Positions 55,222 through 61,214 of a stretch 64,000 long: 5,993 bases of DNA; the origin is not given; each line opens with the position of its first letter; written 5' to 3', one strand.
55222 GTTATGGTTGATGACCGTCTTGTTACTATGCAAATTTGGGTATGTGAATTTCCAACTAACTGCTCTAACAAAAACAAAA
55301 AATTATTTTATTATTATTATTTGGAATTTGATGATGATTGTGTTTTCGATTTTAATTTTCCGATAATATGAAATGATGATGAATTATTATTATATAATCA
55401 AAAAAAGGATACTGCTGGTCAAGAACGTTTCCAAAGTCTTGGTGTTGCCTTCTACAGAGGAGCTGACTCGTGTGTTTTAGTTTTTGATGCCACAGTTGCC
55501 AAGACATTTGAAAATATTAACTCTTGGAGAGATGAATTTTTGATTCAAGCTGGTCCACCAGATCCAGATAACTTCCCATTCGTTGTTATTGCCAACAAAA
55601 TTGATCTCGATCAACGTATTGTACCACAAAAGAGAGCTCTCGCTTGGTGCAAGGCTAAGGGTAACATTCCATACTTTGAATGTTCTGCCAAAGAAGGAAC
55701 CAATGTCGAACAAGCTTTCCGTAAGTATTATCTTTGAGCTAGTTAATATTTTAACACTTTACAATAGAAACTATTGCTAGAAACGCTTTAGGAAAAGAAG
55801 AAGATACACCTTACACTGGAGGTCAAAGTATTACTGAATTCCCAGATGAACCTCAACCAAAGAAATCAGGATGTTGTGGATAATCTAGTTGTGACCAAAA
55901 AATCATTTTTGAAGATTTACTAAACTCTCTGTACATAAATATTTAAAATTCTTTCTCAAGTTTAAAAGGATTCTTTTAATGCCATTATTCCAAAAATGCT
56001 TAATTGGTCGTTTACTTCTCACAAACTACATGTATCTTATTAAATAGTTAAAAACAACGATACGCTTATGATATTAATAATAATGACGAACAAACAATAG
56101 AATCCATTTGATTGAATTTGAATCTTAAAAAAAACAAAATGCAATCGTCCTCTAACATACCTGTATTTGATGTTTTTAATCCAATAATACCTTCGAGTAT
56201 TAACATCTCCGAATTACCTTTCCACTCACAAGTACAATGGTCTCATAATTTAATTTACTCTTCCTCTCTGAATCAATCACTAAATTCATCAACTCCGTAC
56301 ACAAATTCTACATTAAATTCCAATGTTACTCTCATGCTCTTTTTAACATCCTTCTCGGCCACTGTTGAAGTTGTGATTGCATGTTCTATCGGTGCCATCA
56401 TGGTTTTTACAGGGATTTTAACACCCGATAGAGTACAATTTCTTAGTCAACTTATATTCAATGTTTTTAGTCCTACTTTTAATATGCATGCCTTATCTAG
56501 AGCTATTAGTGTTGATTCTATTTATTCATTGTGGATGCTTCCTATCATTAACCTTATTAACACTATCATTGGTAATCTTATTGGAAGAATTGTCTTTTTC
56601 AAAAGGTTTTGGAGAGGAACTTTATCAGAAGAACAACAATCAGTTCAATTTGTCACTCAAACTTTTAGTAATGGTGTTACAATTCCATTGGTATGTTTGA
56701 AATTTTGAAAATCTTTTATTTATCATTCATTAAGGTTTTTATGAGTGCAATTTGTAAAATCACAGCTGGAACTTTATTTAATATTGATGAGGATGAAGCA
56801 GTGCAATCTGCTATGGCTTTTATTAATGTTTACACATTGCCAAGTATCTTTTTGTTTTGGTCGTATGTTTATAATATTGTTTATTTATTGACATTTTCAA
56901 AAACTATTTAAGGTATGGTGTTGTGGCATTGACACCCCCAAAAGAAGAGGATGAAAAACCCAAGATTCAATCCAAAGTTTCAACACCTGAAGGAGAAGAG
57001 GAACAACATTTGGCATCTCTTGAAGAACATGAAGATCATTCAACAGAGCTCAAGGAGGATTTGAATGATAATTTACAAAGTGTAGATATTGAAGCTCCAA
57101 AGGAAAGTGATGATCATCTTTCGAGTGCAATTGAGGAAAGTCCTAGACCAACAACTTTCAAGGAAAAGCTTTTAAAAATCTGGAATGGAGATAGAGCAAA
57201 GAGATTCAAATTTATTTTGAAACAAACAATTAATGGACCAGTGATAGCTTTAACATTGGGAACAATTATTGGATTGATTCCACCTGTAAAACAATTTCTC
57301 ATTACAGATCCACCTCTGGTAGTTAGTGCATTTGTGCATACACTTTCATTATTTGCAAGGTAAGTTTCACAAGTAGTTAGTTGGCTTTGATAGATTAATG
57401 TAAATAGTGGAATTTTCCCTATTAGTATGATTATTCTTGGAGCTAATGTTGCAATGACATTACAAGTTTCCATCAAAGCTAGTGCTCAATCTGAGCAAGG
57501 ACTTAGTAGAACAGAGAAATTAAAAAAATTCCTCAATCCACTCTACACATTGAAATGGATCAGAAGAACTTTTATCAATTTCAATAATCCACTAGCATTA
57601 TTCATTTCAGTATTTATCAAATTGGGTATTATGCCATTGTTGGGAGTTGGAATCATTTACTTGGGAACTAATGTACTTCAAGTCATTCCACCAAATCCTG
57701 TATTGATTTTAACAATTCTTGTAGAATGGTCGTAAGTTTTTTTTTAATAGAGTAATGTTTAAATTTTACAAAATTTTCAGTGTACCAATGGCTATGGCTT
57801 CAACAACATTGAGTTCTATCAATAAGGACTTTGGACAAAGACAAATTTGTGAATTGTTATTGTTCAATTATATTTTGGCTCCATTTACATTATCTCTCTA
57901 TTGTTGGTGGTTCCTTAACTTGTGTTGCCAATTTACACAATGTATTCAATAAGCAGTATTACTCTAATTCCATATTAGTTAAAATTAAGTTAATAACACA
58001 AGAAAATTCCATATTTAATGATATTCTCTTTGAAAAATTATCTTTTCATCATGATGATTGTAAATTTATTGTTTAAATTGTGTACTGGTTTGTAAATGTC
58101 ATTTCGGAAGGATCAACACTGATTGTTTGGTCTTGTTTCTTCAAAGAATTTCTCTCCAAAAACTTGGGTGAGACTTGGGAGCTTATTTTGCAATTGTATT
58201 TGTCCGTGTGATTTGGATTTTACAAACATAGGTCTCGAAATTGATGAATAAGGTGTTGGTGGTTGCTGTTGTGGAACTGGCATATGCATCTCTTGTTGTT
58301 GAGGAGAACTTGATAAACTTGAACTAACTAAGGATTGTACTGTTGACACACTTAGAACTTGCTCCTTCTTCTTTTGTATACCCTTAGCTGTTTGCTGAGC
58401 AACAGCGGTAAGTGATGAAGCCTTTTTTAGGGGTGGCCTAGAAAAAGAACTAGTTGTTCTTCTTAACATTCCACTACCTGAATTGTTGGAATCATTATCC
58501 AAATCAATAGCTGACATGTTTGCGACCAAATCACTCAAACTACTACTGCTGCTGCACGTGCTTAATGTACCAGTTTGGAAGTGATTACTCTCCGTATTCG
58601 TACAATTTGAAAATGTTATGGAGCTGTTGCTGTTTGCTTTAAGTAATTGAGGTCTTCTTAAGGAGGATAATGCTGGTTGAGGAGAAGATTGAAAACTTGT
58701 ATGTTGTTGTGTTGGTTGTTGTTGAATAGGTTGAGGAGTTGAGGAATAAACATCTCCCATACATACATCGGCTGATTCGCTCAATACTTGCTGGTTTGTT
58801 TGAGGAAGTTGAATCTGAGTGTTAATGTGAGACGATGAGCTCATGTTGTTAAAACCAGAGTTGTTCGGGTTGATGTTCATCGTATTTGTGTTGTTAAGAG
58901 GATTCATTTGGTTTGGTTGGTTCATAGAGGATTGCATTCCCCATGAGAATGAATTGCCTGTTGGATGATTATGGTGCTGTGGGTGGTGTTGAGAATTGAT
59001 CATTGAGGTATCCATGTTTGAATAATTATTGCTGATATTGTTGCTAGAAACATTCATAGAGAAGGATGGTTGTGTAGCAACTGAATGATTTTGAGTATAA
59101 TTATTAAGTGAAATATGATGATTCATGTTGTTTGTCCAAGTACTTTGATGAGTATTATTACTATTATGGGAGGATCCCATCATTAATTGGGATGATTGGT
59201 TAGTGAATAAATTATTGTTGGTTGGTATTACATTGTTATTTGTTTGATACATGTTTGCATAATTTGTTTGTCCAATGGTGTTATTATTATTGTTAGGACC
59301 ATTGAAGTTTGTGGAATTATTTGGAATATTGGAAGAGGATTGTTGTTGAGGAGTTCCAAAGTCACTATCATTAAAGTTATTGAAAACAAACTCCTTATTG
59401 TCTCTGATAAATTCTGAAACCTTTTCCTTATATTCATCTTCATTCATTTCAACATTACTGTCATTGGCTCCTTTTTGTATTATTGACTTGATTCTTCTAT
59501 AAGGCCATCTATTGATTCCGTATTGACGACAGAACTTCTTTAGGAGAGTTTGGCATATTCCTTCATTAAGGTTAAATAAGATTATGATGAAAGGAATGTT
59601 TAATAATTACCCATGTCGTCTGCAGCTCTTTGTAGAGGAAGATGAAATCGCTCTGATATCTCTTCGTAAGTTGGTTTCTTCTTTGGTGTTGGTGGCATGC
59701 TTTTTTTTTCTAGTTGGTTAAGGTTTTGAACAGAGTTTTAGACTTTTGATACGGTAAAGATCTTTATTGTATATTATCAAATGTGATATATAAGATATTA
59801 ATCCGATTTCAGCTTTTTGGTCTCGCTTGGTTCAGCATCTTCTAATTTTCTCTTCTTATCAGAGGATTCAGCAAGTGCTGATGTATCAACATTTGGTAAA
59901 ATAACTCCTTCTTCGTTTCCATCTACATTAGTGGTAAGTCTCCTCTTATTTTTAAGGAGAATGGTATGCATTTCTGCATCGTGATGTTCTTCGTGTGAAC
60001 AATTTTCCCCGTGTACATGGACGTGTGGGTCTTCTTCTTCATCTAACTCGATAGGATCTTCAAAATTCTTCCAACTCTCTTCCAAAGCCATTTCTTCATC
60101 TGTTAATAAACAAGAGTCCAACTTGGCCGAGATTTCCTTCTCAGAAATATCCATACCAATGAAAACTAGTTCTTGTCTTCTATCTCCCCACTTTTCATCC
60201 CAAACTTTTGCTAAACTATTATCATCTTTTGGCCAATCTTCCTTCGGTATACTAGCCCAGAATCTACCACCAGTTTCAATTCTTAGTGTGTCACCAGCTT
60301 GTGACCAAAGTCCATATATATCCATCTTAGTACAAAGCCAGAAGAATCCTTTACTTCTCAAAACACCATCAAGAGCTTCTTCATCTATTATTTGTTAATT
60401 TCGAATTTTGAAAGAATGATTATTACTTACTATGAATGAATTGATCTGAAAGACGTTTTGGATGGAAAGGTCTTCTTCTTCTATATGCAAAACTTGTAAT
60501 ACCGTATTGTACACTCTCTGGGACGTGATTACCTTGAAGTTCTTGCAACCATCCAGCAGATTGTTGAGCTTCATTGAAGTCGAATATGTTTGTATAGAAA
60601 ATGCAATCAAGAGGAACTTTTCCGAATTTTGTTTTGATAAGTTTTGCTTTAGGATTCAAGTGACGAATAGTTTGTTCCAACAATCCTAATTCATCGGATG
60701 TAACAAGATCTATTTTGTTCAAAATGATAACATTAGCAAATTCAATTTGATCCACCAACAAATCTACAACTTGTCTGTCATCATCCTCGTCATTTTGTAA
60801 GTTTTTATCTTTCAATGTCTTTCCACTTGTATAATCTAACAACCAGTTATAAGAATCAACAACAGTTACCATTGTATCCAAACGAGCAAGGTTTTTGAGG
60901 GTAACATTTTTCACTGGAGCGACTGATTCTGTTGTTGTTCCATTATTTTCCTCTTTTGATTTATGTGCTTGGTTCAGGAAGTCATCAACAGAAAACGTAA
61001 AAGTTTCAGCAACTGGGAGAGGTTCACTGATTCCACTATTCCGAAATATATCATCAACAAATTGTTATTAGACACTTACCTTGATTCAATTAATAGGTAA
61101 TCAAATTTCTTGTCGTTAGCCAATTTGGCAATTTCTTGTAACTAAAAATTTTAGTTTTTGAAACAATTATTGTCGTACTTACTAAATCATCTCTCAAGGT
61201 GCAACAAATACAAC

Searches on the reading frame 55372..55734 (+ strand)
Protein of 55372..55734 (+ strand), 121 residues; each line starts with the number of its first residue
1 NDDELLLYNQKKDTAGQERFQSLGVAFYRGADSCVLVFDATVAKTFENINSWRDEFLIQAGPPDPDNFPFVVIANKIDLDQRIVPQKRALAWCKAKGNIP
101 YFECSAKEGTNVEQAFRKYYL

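Call 17: search_protein_families(library=pfam, proteins=[window:55372-55734:+], max_evalue=0.01)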
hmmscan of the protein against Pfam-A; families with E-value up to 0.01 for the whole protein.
window:55372-55734:+ (121 aa): 4 families
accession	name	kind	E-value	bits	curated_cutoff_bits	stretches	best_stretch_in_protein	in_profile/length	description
PF00071.28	Ras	-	1.5e-28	99.9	21.6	1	13-118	54-155/162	Ras family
PF08477.19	Roc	-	3e-10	40.8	27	1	13-78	62-119/119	Ras of Complex, Roc, domain of DAPkinase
PF00009.33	GTP_EFTU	-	0.00039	20.5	26.5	1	13-114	75-177/188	Elongation factor Tu GTP binding domain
PF00025.27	Arf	-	0.00084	19.3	22.3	1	13-117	64-168/174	ADP-ribosylation factor family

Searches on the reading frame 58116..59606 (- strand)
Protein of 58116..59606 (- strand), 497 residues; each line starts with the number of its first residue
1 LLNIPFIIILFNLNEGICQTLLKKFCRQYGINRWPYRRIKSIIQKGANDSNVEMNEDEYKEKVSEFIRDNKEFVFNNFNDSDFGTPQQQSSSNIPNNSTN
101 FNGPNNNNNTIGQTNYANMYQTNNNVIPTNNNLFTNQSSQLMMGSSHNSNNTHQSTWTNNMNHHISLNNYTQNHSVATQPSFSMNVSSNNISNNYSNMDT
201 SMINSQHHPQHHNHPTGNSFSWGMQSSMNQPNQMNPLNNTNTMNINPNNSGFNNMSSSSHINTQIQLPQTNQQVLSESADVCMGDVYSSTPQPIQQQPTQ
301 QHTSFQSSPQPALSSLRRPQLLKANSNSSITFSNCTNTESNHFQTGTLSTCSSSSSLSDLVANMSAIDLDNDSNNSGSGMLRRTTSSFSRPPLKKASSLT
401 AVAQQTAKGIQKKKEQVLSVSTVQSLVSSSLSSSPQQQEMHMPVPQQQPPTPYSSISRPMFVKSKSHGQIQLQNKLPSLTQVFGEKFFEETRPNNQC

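Call 29: search_protein_families(library=pfam, proteins=[window:58116-59606:-], max_evalue=0.001)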
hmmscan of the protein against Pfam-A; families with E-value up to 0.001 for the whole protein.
window:58116-59606:- (497 aa): 1 family
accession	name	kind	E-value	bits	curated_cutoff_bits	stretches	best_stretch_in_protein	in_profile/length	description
PF02042.20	RWP-RK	-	1.4e-11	44.6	29.3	1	16-42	23-49/49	RWP-RK domain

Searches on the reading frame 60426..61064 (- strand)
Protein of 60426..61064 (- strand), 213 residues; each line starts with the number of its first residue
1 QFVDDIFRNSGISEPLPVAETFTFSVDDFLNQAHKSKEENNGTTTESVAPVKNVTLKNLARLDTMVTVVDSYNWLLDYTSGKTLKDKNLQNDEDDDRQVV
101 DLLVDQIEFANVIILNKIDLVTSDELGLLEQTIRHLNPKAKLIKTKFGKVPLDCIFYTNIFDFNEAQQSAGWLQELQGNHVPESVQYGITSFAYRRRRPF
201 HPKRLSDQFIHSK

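Call 29: search_protein_families(library=pfam, proteins=[window:60426-61064:-], max_evalue=0.001)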
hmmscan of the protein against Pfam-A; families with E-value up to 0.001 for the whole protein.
window:60426-61064:- (213 aa): 1 family
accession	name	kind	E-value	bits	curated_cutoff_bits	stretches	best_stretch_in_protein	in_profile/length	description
PF02492.25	cobW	-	4.8e-13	49.5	20.7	1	50-143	103-179/180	CobW/HypB/UreG, nucleotide-binding domain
